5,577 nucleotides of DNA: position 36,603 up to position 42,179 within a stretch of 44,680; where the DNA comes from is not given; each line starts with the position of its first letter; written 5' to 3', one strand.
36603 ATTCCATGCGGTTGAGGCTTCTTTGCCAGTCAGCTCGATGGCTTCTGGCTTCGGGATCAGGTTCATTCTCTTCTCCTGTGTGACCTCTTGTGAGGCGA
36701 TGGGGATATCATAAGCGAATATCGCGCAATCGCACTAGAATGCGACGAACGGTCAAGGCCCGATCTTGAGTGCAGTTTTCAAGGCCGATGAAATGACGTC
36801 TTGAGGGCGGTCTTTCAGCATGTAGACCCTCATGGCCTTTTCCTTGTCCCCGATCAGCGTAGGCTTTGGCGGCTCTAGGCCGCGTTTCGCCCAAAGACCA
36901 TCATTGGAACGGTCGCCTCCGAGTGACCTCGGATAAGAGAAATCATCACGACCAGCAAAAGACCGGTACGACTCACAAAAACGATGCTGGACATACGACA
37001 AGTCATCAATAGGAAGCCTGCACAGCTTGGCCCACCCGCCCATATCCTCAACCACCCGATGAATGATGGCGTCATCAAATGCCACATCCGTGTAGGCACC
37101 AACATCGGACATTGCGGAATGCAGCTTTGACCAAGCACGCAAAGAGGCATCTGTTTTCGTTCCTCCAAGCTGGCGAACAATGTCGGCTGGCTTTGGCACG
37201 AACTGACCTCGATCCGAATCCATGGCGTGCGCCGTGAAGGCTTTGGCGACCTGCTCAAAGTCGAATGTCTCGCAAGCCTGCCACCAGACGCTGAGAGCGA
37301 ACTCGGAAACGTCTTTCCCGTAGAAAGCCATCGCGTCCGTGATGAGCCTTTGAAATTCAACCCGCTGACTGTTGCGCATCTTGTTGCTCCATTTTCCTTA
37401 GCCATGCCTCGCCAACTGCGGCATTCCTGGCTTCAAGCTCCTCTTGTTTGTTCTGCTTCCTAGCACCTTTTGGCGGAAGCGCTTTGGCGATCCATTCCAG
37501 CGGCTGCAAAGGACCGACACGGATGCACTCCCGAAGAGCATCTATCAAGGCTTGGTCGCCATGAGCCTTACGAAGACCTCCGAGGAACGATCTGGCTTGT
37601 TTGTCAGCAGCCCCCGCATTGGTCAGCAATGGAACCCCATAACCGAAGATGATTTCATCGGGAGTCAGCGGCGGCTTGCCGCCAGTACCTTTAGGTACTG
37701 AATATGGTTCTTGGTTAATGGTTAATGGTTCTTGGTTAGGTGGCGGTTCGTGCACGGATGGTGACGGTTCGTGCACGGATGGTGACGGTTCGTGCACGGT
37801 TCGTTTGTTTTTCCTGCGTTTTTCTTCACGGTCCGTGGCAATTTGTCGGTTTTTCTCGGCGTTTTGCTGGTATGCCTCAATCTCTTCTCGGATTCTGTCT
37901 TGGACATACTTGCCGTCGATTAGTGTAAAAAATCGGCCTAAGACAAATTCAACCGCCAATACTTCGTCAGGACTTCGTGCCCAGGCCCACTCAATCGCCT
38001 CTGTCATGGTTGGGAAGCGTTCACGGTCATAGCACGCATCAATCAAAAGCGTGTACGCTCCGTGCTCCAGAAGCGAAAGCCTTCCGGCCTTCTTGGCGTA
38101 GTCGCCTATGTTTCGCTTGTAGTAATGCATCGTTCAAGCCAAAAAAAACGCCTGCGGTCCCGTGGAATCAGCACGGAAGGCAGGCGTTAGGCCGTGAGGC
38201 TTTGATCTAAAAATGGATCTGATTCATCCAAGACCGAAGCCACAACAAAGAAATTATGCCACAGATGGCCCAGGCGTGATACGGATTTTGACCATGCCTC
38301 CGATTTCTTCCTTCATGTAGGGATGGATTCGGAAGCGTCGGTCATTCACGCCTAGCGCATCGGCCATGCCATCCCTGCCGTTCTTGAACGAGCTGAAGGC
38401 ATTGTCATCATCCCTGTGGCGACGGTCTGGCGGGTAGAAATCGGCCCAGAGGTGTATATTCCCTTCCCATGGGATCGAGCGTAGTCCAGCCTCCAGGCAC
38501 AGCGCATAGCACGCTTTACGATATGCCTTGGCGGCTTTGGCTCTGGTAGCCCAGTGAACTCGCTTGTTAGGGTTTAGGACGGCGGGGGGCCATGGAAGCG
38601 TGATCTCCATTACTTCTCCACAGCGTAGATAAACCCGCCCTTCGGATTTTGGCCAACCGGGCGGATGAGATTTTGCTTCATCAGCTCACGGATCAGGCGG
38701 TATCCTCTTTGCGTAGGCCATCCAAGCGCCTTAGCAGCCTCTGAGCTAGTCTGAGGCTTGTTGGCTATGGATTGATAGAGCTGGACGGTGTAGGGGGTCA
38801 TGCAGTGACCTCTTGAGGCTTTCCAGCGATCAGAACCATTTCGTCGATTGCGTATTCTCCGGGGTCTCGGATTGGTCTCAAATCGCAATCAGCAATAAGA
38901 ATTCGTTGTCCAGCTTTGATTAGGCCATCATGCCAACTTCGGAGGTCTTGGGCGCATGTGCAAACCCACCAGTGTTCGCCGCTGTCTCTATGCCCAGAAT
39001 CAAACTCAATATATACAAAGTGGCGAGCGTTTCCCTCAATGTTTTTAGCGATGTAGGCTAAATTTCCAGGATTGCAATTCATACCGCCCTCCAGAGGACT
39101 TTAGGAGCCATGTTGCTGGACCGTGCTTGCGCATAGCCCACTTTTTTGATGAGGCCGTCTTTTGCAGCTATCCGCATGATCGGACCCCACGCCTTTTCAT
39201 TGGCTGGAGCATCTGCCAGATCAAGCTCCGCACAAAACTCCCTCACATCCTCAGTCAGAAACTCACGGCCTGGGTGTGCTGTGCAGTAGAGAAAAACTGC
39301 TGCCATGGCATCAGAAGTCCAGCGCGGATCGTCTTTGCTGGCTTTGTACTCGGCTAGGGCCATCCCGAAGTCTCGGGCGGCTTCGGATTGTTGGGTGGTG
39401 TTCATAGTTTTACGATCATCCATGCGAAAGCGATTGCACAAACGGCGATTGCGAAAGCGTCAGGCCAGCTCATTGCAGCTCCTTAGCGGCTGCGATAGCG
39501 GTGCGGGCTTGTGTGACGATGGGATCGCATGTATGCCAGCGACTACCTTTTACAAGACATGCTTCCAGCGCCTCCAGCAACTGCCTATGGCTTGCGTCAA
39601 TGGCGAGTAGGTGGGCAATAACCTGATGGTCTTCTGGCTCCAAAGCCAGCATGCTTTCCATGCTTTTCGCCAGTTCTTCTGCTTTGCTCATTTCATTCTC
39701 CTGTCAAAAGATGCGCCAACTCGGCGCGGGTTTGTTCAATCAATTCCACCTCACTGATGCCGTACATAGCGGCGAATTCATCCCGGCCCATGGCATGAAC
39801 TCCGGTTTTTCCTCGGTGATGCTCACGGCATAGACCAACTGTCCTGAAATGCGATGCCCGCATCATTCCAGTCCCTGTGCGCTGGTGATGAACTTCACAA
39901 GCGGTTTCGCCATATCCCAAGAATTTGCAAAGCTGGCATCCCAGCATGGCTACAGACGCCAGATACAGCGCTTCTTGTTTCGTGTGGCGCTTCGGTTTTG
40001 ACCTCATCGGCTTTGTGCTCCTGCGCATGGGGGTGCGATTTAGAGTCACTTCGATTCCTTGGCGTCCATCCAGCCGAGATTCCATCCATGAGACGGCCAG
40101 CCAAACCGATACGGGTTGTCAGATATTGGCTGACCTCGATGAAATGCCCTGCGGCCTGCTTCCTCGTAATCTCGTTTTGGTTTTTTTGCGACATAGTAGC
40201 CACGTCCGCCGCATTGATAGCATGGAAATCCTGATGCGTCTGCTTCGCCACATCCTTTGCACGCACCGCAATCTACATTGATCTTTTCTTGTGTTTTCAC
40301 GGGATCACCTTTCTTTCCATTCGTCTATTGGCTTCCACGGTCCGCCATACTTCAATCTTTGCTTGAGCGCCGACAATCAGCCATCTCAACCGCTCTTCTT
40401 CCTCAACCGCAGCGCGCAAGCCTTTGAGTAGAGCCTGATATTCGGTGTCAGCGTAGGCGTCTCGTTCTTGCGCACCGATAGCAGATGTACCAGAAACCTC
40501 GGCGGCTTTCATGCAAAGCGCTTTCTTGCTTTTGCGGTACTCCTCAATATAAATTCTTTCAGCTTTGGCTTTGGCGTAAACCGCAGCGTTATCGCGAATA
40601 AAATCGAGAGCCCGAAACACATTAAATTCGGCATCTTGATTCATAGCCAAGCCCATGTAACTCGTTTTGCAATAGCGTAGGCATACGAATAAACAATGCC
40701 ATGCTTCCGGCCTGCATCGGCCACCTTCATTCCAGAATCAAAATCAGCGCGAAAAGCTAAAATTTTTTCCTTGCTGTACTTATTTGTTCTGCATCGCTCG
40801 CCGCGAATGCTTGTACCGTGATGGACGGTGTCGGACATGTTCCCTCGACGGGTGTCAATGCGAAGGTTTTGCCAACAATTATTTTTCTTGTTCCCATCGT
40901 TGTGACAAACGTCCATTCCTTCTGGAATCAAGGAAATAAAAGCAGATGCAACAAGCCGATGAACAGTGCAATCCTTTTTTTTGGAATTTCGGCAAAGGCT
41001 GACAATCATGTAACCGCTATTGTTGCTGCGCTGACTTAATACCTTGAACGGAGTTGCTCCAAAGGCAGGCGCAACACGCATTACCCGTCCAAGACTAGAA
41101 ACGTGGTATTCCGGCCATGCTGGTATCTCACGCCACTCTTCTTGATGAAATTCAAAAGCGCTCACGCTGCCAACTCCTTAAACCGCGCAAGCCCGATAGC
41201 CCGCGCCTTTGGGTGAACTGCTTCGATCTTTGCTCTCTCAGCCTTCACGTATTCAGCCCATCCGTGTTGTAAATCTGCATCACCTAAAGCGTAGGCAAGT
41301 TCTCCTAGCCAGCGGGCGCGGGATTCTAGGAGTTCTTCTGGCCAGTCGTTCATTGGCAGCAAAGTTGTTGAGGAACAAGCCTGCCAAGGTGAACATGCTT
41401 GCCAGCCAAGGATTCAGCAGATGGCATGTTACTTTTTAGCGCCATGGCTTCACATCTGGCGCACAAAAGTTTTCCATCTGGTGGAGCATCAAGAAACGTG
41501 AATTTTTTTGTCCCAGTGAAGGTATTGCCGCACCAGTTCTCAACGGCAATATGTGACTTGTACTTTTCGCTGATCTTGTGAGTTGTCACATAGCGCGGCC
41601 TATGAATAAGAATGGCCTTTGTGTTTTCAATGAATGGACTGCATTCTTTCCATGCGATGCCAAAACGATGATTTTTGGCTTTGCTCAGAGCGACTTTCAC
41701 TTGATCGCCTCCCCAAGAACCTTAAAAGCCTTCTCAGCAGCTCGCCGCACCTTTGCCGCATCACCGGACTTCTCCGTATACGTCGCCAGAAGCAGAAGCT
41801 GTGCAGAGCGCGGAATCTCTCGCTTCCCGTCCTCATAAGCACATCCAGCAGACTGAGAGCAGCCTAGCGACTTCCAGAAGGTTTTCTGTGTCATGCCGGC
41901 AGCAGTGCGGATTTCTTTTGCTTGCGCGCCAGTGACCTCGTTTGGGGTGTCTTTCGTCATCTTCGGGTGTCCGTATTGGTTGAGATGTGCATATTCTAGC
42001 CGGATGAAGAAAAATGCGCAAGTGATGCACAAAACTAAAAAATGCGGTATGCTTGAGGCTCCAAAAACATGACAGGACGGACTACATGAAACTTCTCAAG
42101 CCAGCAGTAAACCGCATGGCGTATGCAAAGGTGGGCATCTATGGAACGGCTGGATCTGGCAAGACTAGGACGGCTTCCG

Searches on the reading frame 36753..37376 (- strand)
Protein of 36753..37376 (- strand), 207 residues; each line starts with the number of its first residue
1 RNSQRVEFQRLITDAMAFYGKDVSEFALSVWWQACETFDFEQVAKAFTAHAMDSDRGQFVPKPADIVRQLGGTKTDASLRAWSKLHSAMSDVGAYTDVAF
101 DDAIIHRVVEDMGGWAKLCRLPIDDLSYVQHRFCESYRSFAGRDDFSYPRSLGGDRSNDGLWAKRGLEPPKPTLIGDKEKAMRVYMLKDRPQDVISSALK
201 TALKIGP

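Call 77: search_protein_families(library=phrogs, proteins=[window:36753-37376:-], max_evalue=0.001)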
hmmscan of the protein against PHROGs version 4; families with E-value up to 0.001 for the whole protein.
window:36753-37376:- (207 aa): 2 families
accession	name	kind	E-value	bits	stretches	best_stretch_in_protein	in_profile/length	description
phrog_10105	-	unknown function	9.1e-63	212.5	1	3-196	4-195/210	-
phrog_9804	-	unknown function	7.8e-09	36.5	1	26-143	31-153/214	-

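Call 80: search_protein_families(library=pfam, proteins=[window:36753-37376:-], max_evalue=0.01)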
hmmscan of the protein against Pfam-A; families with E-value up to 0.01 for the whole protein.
window:36753-37376:- (207 aa): 1 family
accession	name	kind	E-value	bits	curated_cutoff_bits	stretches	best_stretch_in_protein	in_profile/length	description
PF20081.4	DUF6475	-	7.6e-28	97.2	28.5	1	98-185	1-87/90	Domain of unknown function (DUF6475)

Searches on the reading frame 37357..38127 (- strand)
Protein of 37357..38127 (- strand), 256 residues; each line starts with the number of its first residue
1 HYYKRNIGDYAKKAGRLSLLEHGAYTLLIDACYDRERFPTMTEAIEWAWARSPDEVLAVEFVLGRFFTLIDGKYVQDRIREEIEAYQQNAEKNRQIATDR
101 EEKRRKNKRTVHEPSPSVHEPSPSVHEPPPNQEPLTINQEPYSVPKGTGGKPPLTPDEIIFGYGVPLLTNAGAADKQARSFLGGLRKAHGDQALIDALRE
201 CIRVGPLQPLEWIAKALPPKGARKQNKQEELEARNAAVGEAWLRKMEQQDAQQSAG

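Call 77: search_protein_families(library=phrogs, proteins=[window:37357-38127:-], max_evalue=0.001)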
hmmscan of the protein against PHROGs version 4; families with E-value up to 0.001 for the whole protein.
window:37357-38127:- (256 aa): 8 families
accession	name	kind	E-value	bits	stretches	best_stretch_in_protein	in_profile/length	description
phrog_21472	-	unknown function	1.8e-34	120.7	1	1-109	5-113/299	-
phrog_9327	-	DNA, RNA and nucleotide metabolism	1.3e-32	114.5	1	1-157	5-172/276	primosomal protein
phrog_4118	-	DNA, RNA and nucleotide metabolism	3e-31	110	1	1-142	2-160/315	primosomal protein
phrog_3992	-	DNA, RNA and nucleotide metabolism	4e-30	106.5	1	1-111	6-119/345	primosomal protein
phrog_6451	-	DNA, RNA and nucleotide metabolism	4.4e-29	103.1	1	1-113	2-115/272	primosomal protein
phrog_12767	-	unknown function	1.4e-23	84.8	1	1-110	2-113/324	-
phrog_6950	-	unknown function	2.4e-07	31.2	1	1-93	2-97/415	-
phrog_34432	-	unknown function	0.00031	21.8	1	2-118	8-128/220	-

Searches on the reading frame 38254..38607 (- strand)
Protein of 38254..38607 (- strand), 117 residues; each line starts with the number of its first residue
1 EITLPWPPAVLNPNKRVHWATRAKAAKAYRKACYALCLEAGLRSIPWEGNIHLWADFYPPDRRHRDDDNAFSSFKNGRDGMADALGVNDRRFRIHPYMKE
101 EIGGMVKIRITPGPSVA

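Call 77: search_protein_families(library=phrogs, proteins=[window:38254-38607:-], max_evalue=0.001)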
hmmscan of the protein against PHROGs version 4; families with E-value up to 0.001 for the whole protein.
window:38254-38607:- (117 aa): 2 families
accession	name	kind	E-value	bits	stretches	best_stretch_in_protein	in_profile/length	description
phrog_34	-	DNA, RNA and nucleotide metabolism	2.5e-24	87.4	1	1-112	76-193/259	RusA-like Holliday junction resolvase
phrog_9203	-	DNA, RNA and nucleotide metabolism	0.00012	23.1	1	5-91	58-141/169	RusA-like Holliday junction resolvase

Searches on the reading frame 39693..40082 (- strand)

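Call 77: search_protein_families(library=phrogs, proteins=[window:39693-40082:-], max_evalue=0.001)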
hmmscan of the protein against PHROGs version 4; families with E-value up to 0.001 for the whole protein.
window:39693-40082:- (129 aa): 2 families
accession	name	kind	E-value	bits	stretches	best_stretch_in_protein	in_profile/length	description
phrog_1588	-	unknown function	5.9e-26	91.8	1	19-124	9-115/132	-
phrog_398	-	unknown function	6.9e-06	26.8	1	44-122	144-219/225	-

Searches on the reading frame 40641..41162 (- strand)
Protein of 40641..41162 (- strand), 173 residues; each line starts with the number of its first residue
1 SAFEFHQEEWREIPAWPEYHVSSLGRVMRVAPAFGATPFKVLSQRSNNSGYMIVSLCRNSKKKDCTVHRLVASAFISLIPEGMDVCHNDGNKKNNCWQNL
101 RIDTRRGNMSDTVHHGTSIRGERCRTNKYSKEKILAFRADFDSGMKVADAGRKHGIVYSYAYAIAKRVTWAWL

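Call 77: search_protein_families(library=phrogs, proteins=[window:40641-41162:-], max_evalue=0.001)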
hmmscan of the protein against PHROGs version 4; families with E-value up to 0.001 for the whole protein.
window:40641-41162:- (173 aa): 11 families
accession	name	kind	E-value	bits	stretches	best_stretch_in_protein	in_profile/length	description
phrog_59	-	DNA, RNA and nucleotide metabolism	7.3e-36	125.4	1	6-172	136-274/423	HNH endonuclease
phrog_1492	-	DNA, RNA and nucleotide metabolism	4.5e-35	122.6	1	6-131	43-181/414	HNH endonuclease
phrog_959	-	DNA, RNA and nucleotide metabolism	4.4e-29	102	1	6-134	4-128/138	HNH endonuclease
phrog_99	-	DNA, RNA and nucleotide metabolism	3.1e-13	51.1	1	45-115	145-208/383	HNH endonuclease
phrog_826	-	DNA, RNA and nucleotide metabolism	7.1e-11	43.2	1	40-124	85-169/281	HNH endonuclease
phrog_37683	-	unknown function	2.6e-08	34.3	1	18-155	120-252/279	-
phrog_15471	-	DNA, RNA and nucleotide metabolism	9.7e-08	33.1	1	45-119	12-85/183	HNH endonuclease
phrog_4578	-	DNA, RNA and nucleotide metabolism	2.8e-07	31.5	1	62-110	9-57/130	HNH endonuclease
phrog_7545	-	DNA, RNA and nucleotide metabolism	2.1e-06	29.1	1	45-105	62-126/160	HNH endonuclease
phrog_6086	-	DNA, RNA and nucleotide metabolism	4.7e-05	24.6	1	8-89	3-73/147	HNH endonuclease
phrog_1891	-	DNA, RNA and nucleotide metabolism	0.0003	21.3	1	68-109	168-209/255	HNH endonuclease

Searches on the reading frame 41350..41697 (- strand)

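Call 77: search_protein_families(library=phrogs, proteins=[window:41350-41697:-], max_evalue=0.001)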
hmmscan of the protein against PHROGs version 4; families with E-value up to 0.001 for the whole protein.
window:41350-41697:- (115 aa): 1 family
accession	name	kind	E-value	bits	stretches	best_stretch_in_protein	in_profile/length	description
phrog_26046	-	unknown function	3.8e-10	40.9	1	15-102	25-114/123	-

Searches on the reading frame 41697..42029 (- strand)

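Call 80: search_protein_families(library=pfam, proteins=[window:41697-42029:-], max_evalue=0.01)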
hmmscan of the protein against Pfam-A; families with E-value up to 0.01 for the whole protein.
window:41697-42029:- (110 aa): 2 families
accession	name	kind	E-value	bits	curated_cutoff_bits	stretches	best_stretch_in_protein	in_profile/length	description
PF22495.2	HTH_92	-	1.5e-12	47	27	1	38-80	1-42/45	RsaL-like HTH domain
PF13560.12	HTH_31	-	8e-05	23.3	27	1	34-85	3-54/64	Helix-turn-helix domain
